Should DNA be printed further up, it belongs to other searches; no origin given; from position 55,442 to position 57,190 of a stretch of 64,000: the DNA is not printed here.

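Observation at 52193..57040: Translationally coupled four-gene operon: GNAT-like protein + PaaK/F390-synthetase-like adenylating enzyme + MprF-flippase-like membrane protein + secreted Cys-Ntn hydrolase (candidate undescribed envelope acylation write/erase system)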

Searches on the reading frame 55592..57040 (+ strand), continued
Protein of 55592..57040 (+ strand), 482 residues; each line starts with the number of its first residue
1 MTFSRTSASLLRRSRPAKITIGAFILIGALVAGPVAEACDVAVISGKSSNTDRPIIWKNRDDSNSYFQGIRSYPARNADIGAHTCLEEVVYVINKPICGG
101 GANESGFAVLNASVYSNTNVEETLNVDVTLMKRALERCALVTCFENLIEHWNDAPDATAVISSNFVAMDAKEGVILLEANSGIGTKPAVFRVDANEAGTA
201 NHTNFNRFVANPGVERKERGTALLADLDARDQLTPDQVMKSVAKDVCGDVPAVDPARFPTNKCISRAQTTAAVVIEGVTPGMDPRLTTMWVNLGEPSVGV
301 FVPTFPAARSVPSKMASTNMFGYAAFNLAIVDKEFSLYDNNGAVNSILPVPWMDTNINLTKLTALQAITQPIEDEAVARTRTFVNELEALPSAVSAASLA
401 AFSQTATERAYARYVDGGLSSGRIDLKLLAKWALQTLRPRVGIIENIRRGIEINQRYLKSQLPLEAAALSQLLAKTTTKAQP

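Call 90: search_protein_families(library=pfam, proteins=[L019:2423-3475:+, L019:3412-4332:+, L019:4363-5097:-, L019:5573-6331:+, L019:10540-11892:-, L019:11885-13627:-, L019:14070-14768:+], max_evalue=0.01)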
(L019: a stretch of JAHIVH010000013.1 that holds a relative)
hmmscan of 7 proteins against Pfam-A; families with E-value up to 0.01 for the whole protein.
L019:2423-3475:+ (350 aa): 1 family
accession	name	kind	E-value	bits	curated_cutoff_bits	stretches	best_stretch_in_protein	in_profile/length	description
PF01264.26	Chorismate_synt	-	2e-132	441.3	27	1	10-344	1-327/327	Chorismate synthase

L019:3412-4332:+ (306 aa): 3 families
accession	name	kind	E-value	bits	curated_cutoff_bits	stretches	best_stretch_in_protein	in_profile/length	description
PF02153.23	PDH_N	-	8.7e-17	61.5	26.5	1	63-165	41-153/154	Prephenate dehydrogenase, nucleotide-binding domain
PF20463.3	PDH_C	-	2.8e-11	44.1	22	1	171-265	4-95/102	Prephenate dehydrogenase, dimerization domain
PF03807.23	F420_oxidored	-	0.0011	19.9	21.6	0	58-99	50-90/94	NADP oxidoreductase coenzyme F420-dependent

L019:4363-5097:- (244 aa): 2 families
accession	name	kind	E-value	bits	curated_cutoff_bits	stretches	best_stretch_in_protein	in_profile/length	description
PF22624.1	AASDHPPT_N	-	1.1e-17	64.5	27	1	20-103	8-96/100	4'-phosphopantetheinyl transferase, N-terminal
PF01648.25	ACPS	-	1e-16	61.3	25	1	109-176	2-77/111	4'-phosphopantetheinyl transferase superfamily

L019:5573-6331:+ (252 aa): 2 families
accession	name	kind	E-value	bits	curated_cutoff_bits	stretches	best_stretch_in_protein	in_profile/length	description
PF00149.33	Metallophos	-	9.9e-13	49.4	21.5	1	1-217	1-190/191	Calcineurin-like phosphoesterase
PF12850.12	Metallophos_2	-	2e-11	44.6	27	1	1-79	1-70/154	Calcineurin-like phosphoesterase superfamily domain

L019:10540-11892:- (450 aa): 12 families
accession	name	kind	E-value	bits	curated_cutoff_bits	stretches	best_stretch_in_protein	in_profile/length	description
PF00158.32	Sigma54_activat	-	2.5e-72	242.5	20.2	1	142-308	1-167/168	Sigma-54 interaction domain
PF00072.30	Response_reg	-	1.2e-33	116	30.2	1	4-111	1-108/111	Response regulator receiver domain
PF25601.1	AAA_lid_14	-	2.6e-27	94.9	27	1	314-397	1-84/87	AAA+ ATPase lid domain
PF14532.12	Sigma54_activ_2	-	7.4e-20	72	25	1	143-313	1-138/138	Sigma-54 interaction domain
PF02954.25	HTH_8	-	1.3e-15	57.3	22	1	407-447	2-42/42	Bacterial regulatory protein, Fis family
PF00004.35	AAA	-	3.3e-08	34.5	21.2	1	166-302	1-130/131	ATPase family associated with various cellular activities (AAA)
PF07728.20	AAA_5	-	9.2e-07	29.4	22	1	166-286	2-125/139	AAA domain (dynein-related subfamily)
PF01078.27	Mg_chelatase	-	3.1e-05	23.9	20.3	0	221-253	93-125/207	Magnesium chelatase, subunit ChlI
PF06490.17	FleQ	-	6.9e-05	23.6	22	1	3-84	1-80/108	Flagellar regulatory protein FleQ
PF23198.2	PDE8A_N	-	0.0014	19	29.6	1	17-82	26-92/147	PDE8A-like, N-terminal domain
PF07724.20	AAA_2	-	0.0018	18.8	27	1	164-292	4-133/166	AAA domain (Cdc48 subfamily)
PF00493.29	MCM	-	0.0018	17.9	23.3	1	162-286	56-175/224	MCM P-loop domain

L019:11885-13627:- (580 aa): 7 families
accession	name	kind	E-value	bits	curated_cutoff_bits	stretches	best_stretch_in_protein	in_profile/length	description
PF02518.31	HATPase_c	-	3e-23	82.8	26.4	1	465-573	2-109/111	Histidine kinase-, DNA gyrase B-, and HSP90-like ATPase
PF00512.31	HisKA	-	1.9e-16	60.3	26.9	1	357-419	2-63/66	His Kinase A (phospho-acceptor) domain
PF13426.13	PAS_9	-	1.7e-07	31.9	27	1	243-340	3-103/103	PAS domain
PF13188.13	PAS_8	-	0.00018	21.7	21.8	1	234-289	4-59/65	PAS domain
PF00989.32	PAS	-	0.00083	19.8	22.6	1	234-337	4-112/113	PAS fold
PF14501.12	HATPase_c_5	-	0.00085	19.6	22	1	472-553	9-87/102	GHKL domain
PF13589.12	HATPase_c_3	-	0.0075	16.7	25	0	470-524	4-55/137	Histidine kinase-, DNA gyrase B-, and HSP90-like ATPase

L019:14070-14768:+ (232 aa): 0 families
